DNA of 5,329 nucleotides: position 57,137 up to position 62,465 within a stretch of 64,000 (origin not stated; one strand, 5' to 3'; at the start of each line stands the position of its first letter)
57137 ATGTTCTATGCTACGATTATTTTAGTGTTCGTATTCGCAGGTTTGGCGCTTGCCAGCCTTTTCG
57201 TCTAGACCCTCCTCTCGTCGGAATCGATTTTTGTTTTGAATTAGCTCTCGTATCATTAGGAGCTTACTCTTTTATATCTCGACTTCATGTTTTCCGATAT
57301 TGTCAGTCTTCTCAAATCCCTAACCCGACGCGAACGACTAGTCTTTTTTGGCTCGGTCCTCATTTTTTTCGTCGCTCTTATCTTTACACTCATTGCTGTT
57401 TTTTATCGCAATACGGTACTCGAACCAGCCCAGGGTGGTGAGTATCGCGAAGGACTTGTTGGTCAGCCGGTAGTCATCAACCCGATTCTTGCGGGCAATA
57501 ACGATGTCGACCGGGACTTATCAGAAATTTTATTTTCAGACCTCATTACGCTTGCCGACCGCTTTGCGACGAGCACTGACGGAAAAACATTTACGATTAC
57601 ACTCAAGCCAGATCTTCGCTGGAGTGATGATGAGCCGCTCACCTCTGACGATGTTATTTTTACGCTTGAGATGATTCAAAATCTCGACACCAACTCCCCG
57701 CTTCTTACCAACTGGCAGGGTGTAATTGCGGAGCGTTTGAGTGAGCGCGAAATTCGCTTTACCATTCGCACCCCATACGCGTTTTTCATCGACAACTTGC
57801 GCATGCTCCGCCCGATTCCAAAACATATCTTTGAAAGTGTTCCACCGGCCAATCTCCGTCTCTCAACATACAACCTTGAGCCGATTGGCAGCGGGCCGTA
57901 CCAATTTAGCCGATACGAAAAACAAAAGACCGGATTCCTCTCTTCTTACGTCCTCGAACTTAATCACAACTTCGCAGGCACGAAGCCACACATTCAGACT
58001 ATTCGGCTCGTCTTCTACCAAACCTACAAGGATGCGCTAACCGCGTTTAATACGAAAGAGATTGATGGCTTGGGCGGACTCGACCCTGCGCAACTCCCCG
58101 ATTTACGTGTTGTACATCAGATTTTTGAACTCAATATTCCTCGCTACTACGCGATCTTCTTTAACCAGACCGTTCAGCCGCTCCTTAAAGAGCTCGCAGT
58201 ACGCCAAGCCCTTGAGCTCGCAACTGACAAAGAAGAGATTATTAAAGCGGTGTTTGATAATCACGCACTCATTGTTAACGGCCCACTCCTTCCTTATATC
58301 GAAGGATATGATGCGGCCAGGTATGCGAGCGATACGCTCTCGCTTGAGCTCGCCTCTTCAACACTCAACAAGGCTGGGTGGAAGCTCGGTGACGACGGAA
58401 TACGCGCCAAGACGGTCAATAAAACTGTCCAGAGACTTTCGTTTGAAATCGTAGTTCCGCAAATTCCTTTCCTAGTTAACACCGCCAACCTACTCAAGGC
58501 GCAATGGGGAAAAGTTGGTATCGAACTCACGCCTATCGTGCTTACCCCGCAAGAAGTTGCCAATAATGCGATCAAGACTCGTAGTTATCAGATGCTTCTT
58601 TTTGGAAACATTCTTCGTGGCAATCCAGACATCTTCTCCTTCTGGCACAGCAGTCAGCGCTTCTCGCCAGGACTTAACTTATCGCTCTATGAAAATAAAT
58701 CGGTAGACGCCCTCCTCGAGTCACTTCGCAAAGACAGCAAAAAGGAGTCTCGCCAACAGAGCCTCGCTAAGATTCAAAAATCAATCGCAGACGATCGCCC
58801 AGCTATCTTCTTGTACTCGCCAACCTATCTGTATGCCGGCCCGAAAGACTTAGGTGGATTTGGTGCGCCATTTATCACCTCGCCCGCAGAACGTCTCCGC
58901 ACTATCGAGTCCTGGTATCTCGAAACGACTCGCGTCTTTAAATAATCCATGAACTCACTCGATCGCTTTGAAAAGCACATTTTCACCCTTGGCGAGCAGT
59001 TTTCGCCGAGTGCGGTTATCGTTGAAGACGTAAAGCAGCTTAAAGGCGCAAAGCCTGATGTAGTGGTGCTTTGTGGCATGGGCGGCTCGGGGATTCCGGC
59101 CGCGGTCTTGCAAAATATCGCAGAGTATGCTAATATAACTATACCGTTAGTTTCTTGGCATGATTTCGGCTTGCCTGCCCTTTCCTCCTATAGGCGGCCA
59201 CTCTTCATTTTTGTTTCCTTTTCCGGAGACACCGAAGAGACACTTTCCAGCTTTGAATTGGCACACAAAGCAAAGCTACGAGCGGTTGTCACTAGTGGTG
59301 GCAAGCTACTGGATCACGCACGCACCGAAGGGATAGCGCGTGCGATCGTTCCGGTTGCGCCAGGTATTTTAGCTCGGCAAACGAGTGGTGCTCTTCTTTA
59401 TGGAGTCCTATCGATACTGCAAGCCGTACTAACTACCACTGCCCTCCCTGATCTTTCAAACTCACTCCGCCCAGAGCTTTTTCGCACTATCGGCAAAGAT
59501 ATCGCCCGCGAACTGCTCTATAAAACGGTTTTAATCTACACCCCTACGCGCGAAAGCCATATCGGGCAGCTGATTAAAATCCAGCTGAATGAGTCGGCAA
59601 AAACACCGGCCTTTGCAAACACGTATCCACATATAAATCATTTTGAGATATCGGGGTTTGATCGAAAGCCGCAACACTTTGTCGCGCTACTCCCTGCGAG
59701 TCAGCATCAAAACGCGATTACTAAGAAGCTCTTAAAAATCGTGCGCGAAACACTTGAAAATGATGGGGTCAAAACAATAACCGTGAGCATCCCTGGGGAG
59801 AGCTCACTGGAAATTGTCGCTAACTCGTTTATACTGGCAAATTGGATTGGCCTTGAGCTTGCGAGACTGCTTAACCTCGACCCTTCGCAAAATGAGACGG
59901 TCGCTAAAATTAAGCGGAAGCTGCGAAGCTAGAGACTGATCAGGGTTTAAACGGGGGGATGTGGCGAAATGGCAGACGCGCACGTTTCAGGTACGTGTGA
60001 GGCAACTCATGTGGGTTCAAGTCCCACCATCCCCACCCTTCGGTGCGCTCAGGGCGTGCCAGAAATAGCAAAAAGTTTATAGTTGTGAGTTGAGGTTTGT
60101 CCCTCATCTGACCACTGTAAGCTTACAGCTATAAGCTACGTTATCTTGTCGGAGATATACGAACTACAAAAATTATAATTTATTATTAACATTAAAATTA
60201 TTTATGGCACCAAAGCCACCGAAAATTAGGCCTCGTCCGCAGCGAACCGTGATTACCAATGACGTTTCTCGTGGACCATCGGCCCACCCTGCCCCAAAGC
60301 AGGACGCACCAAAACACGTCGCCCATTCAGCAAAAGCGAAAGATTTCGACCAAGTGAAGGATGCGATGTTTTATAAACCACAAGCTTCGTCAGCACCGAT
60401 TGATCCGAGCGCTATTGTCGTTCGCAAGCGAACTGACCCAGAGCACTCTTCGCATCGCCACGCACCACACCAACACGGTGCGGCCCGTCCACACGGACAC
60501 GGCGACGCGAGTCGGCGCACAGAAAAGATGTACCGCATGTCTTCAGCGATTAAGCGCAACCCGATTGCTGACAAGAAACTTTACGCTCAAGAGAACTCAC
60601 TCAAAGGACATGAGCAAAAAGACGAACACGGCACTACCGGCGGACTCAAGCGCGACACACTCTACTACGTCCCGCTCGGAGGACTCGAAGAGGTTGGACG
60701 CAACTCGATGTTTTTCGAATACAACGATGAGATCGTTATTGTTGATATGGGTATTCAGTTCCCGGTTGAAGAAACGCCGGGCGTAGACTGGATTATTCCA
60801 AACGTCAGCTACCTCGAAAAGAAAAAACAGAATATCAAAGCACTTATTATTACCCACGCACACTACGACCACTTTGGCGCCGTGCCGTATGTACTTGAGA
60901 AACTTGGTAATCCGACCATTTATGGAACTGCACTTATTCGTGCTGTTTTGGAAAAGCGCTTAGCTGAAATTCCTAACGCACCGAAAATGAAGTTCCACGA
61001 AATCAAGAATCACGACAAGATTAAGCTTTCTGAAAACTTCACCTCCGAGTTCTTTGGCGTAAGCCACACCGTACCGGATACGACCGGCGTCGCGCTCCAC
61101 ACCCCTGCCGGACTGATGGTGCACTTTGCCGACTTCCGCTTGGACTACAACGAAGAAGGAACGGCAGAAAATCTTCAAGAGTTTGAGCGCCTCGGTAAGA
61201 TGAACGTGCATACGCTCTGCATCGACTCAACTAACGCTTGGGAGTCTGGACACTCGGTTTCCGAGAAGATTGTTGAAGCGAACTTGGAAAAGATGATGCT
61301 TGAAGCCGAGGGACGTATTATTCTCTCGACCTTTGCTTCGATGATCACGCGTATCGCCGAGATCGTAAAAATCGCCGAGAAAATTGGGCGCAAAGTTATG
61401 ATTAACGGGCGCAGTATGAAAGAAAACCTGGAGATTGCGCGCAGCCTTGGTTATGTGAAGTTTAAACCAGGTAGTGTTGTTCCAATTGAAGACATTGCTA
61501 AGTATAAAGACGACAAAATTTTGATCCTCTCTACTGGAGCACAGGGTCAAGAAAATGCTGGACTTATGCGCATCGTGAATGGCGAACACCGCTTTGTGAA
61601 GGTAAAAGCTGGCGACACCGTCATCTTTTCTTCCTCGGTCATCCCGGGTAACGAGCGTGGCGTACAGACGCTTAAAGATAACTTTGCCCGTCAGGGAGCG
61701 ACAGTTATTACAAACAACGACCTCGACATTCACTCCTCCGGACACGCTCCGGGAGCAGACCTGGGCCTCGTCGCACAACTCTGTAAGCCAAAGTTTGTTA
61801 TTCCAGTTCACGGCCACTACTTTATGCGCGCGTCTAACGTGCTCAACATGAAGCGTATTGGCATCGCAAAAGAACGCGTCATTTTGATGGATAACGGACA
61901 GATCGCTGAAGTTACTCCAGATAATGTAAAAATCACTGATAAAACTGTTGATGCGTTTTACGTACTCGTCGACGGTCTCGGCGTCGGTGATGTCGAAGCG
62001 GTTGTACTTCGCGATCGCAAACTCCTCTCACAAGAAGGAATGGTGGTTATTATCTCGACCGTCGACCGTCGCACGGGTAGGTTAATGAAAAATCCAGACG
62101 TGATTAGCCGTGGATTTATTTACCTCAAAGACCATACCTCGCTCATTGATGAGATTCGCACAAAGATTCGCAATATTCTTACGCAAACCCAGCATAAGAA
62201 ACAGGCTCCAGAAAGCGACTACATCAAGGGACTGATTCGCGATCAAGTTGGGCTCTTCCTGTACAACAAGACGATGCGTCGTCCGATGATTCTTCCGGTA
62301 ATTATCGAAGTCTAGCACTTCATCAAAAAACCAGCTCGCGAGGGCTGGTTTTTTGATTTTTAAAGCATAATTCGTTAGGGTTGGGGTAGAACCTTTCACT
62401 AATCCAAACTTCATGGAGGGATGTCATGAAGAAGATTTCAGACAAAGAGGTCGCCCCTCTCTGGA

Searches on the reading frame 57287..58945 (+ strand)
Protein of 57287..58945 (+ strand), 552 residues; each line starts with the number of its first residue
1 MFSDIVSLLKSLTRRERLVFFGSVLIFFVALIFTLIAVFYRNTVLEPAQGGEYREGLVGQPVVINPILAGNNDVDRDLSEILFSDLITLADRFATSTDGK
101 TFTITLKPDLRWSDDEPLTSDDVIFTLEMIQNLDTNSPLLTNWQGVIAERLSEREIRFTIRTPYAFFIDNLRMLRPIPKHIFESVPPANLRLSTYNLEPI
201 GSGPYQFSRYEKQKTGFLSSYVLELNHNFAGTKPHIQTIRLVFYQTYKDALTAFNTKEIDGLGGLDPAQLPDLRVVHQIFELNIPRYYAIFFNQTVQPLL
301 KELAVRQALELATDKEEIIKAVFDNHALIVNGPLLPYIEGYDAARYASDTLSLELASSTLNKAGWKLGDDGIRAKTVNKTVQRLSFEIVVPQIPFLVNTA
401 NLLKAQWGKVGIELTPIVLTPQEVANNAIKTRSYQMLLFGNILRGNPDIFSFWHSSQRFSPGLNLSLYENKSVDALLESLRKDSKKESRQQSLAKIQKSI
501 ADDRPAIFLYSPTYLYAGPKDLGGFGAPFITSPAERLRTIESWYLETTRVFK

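Call 57: search_protein_families(library=pfam, proteins=[window:57287-58945:+], max_evalue=0.00001)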
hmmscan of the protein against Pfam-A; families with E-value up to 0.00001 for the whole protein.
window:57287-58945:+ (552 aa): 1 family
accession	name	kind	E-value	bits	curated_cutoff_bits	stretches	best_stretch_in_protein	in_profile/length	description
PF00496.27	SBP_bac_5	-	2.9e-59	201.5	32.4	1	89-453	6-358/368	Bacterial extracellular solute-binding proteins, family 5 Middle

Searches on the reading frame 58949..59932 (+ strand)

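Call 58: search_protein_families(library=pfam, proteins=[window:58949-59932:+], max_evalue=0.00001)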
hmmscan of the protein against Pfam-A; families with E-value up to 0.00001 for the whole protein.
window:58949-59932:+ (327 aa): 1 family
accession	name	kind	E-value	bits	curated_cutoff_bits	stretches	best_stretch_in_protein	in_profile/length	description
PF10432.14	bact-PGI_C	-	3.2e-26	92.5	24.5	1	182-325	5-151/151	Bacterial phospho-glucose isomerase C-terminal SIS domain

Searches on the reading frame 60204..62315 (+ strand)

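Call 58: search_protein_families(library=pfam, proteins=[window:60204-62315:+], max_evalue=0.00001)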
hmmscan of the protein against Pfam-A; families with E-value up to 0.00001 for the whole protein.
window:60204-62315:+ (703 aa): 4 families
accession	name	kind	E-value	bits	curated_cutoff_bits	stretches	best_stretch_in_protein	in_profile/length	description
PF22505.1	RNase_J_b_CASP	-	8.7e-44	148.8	27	1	369-490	1-122/126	Ribonuclease J, beta-CASP domain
PF17770.6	RNase_J_C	-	5.3e-29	101.6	23.8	1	601-703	1-102/102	Ribonuclease J C-terminal domain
PF00753.33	Lactamase_B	-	2.8e-12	47.4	22.7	1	164-309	4-138/196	Metallo-beta-lactamase superfamily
PF12706.13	Lactamase_B_2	-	6.9e-11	42.5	27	1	207-313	25-145/200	Beta-lactamase superfamily domain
